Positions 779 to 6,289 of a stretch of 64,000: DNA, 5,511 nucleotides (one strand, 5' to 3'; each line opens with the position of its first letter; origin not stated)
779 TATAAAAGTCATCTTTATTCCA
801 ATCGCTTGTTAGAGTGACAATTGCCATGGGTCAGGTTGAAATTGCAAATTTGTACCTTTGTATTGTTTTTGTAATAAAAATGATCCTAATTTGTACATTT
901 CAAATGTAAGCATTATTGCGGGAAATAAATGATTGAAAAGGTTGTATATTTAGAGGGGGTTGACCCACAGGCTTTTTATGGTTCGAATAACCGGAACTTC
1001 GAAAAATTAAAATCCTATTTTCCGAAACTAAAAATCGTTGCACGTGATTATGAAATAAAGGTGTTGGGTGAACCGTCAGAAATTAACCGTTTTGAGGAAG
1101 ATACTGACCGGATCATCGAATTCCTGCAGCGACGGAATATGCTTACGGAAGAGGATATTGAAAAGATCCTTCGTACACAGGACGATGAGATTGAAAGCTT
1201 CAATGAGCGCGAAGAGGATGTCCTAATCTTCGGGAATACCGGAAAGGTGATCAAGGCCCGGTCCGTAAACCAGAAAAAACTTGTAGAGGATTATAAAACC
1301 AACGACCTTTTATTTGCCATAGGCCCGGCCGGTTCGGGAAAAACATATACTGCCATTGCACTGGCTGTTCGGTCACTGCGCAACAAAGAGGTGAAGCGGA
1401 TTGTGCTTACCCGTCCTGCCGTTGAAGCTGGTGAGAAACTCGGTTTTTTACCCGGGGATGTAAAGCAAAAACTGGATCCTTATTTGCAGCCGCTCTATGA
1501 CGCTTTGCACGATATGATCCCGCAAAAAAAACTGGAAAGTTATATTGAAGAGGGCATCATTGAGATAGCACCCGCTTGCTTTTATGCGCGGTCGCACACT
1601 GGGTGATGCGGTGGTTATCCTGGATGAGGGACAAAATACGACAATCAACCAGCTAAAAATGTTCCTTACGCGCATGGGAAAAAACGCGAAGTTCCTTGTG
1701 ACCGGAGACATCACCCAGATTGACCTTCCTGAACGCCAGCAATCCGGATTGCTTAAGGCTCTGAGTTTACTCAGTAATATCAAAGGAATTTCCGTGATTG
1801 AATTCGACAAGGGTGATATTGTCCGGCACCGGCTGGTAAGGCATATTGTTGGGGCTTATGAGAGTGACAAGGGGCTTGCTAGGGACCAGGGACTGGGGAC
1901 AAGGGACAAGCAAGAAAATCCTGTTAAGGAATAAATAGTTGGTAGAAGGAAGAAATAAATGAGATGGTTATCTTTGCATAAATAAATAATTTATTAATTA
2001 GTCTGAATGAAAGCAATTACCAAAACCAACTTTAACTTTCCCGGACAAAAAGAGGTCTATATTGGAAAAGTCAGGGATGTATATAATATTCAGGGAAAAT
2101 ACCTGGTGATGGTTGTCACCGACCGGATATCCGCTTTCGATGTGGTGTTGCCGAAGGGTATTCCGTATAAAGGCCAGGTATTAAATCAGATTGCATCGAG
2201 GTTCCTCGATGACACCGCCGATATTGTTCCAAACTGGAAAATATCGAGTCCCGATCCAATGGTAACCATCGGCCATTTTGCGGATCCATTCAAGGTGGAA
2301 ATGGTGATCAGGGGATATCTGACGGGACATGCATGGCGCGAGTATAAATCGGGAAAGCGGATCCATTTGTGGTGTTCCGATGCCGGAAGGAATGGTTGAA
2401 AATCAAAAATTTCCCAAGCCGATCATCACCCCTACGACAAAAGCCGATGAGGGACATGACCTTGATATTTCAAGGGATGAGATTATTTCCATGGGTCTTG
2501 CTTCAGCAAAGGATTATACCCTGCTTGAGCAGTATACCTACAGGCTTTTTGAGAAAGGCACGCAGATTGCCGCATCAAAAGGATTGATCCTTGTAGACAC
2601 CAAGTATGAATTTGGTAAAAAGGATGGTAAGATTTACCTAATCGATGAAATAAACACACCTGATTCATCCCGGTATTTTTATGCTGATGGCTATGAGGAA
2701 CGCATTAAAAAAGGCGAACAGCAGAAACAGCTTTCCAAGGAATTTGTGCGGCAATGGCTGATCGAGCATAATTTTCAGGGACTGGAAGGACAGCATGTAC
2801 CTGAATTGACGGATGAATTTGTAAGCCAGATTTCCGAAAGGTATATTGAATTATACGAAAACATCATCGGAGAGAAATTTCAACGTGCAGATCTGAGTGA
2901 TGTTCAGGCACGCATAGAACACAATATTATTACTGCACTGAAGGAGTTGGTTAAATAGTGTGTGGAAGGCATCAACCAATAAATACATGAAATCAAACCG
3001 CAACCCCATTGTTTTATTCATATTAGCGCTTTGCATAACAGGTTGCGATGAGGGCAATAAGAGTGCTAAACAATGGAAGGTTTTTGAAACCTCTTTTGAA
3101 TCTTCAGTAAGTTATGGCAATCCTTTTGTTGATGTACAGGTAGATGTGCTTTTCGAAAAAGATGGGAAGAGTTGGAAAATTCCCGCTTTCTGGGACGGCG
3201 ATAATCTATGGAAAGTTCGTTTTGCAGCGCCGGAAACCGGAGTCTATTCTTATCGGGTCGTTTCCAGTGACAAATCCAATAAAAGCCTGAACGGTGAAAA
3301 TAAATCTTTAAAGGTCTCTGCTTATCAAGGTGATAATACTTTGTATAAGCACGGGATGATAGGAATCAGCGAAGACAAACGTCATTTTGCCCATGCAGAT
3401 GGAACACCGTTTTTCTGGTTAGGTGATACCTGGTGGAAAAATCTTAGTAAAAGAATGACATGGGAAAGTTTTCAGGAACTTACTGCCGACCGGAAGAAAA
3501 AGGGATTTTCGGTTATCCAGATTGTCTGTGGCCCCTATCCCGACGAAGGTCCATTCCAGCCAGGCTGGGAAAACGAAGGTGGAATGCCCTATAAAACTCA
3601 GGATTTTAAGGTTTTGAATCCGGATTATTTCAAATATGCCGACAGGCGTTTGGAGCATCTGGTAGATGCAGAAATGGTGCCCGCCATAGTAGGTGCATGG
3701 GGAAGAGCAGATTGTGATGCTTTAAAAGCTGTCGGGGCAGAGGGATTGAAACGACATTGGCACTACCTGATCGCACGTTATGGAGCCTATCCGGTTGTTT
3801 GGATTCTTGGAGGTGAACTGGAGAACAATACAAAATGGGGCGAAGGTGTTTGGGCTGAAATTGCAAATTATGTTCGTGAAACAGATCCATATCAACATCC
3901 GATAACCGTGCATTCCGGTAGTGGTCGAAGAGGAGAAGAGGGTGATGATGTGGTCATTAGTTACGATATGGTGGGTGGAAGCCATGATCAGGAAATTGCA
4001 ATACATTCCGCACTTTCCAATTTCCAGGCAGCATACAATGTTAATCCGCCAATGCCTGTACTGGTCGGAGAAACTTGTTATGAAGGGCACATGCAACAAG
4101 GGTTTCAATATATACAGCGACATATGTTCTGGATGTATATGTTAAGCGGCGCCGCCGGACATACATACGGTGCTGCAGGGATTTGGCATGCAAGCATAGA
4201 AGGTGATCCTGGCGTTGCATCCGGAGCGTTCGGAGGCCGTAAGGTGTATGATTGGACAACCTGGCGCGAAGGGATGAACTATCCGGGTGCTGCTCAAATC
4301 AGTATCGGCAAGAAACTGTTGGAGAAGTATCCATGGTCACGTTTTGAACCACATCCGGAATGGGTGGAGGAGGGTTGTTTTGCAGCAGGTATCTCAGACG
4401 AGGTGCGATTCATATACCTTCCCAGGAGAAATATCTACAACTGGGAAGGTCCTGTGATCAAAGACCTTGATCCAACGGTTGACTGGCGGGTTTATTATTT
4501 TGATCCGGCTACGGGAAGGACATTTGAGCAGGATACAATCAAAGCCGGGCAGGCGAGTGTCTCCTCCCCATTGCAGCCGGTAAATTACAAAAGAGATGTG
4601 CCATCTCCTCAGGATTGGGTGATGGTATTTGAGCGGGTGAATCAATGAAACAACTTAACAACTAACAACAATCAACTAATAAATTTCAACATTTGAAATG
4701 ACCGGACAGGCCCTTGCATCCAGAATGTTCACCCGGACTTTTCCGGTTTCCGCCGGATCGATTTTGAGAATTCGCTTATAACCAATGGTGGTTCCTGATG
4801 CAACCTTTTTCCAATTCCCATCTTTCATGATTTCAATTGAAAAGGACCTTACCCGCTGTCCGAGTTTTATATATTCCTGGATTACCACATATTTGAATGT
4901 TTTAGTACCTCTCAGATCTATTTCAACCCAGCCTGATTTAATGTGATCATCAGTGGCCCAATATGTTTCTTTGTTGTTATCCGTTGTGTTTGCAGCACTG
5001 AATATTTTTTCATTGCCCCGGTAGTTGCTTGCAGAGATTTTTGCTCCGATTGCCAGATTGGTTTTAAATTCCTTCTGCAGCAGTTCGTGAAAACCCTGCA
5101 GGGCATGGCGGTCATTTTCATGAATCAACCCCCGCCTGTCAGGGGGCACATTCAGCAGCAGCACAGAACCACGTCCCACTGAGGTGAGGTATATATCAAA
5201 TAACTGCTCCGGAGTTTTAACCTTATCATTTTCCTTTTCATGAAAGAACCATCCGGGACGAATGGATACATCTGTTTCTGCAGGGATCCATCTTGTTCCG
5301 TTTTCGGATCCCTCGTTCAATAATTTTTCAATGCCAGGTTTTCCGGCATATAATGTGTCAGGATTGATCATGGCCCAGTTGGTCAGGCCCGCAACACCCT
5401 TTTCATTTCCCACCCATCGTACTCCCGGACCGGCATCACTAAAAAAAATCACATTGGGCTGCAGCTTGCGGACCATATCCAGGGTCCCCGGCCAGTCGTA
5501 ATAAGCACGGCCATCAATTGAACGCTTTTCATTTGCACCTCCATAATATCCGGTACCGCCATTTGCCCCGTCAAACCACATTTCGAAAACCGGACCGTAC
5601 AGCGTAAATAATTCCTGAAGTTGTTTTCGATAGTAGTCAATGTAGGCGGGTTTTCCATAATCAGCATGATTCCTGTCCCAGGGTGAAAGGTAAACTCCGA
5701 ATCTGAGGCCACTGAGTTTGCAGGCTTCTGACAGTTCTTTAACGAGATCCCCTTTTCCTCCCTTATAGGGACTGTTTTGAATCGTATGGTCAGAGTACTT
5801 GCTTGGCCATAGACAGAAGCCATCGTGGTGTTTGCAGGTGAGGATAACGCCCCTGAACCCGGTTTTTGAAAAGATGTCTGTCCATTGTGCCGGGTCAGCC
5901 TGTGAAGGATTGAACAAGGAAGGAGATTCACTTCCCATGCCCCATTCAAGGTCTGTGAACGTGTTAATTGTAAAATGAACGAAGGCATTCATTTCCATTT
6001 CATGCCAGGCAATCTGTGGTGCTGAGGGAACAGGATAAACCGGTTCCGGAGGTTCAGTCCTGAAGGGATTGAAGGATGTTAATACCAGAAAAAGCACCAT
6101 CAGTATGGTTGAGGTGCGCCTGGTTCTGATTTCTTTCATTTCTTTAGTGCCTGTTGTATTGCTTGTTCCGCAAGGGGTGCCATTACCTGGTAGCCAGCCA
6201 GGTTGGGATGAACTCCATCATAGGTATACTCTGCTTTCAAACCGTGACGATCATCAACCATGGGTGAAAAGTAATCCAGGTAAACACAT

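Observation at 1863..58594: Short-period tandem arrays sit on or next to stop codons throughout the window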

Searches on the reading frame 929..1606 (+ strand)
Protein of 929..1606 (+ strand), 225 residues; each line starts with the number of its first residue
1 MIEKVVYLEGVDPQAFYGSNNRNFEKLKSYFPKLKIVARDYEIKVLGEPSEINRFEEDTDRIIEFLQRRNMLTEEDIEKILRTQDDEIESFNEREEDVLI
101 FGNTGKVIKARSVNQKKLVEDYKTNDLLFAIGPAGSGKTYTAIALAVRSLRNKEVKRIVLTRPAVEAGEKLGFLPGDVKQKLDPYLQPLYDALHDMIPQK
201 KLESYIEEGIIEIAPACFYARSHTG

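Call 65: search_protein_families(library=pfam, proteins=[window:929-1606:+])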
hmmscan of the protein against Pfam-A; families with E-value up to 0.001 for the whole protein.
window:929-1606:+ (225 aa): 1 family
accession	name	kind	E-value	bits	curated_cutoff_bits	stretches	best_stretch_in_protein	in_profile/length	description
PF02562.22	PhoH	-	6.2e-44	150.4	27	1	108-218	2-112/205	PhoH-like protein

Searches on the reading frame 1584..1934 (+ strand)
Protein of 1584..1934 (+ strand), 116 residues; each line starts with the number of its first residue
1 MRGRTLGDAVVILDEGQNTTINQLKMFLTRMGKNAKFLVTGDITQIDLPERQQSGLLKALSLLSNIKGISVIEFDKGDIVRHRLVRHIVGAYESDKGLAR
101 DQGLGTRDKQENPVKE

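Call 8: search_protein_families(library=pfam, proteins=[window:1584-1934:+])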
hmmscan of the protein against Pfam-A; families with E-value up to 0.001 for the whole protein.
window:1584-1934:+ (116 aa): 1 family
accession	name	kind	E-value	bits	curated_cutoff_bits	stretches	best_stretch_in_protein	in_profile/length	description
PF02562.22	PhoH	-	1.1e-36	126.6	27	1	1-93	113-205/205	PhoH-like protein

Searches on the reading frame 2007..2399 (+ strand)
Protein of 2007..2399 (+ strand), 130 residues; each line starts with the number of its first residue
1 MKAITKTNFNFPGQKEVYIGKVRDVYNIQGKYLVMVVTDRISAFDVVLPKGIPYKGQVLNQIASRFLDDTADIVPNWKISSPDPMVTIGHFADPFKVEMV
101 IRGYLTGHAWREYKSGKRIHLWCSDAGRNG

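Call 8: search_protein_families(library=pfam, proteins=[window:2007-2399:+])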
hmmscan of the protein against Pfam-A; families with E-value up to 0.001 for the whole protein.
window:2007-2399:+ (130 aa): 1 family
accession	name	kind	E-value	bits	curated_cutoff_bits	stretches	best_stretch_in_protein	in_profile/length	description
PF01259.24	SAICAR_synt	-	9.6e-25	88.1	20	1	17-112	2-99/233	SAICAR synthetase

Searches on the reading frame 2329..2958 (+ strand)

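Call 8: search_protein_families(library=pfam, proteins=[window:2329-2958:+])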
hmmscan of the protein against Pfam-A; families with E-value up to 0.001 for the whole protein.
window:2329-2958:+ (209 aa): 1 family
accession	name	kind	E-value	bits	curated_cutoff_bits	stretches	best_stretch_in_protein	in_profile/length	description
PF01259.24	SAICAR_synt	-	3e-42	145.4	20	1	10-147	93-222/233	SAICAR synthetase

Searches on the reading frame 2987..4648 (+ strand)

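Call 8: search_protein_families(library=pfam, proteins=[window:2987-4648:+])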
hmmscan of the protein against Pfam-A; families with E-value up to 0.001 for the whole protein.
window:2987-4648:+ (553 aa): 2 families
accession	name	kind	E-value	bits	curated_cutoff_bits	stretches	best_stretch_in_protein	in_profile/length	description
PF13204.13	Apiosidase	-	1.7e-66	225.5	26.5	1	128-450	1-318/320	Apiosidase-like, catalytic domain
PF16586.11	DUF5060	-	1.3e-20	73.9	27.2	1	27-93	2-69/70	Domain of unknown function (DUF5060)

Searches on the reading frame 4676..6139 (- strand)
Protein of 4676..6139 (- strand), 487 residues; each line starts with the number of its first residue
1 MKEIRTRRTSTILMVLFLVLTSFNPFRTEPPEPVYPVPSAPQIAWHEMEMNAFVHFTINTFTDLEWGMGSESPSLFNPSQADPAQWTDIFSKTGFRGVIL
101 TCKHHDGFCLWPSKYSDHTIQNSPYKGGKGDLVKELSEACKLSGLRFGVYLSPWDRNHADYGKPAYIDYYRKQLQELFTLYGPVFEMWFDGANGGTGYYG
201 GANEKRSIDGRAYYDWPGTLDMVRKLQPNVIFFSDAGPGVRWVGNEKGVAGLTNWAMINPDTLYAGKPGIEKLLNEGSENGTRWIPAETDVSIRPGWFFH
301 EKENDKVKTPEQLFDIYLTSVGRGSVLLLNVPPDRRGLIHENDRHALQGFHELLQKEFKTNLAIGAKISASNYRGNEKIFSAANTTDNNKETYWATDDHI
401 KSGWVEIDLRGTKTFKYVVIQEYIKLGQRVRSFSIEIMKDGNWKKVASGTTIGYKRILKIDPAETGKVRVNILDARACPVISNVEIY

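Call 8: search_protein_families(library=pfam, proteins=[window:4676-6139:-])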
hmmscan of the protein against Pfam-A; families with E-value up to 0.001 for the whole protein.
window:4676-6139:- (487 aa): 3 families
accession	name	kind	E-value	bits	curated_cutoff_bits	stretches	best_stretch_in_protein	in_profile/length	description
PF01120.23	Alpha_L_fucos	-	1.2e-36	127.3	25.2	1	71-355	84-341/345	Alpha-L-fucosidase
PF00754.31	F5_F8_type_C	-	5.4e-15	56.1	28.2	1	368-474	2-114/127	F5/8 type C domain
PF22633.2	F5_F8_type_C_2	-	1.1e-12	48.8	27.8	1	384-470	1-91/91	NedA-like, galactose-binding domain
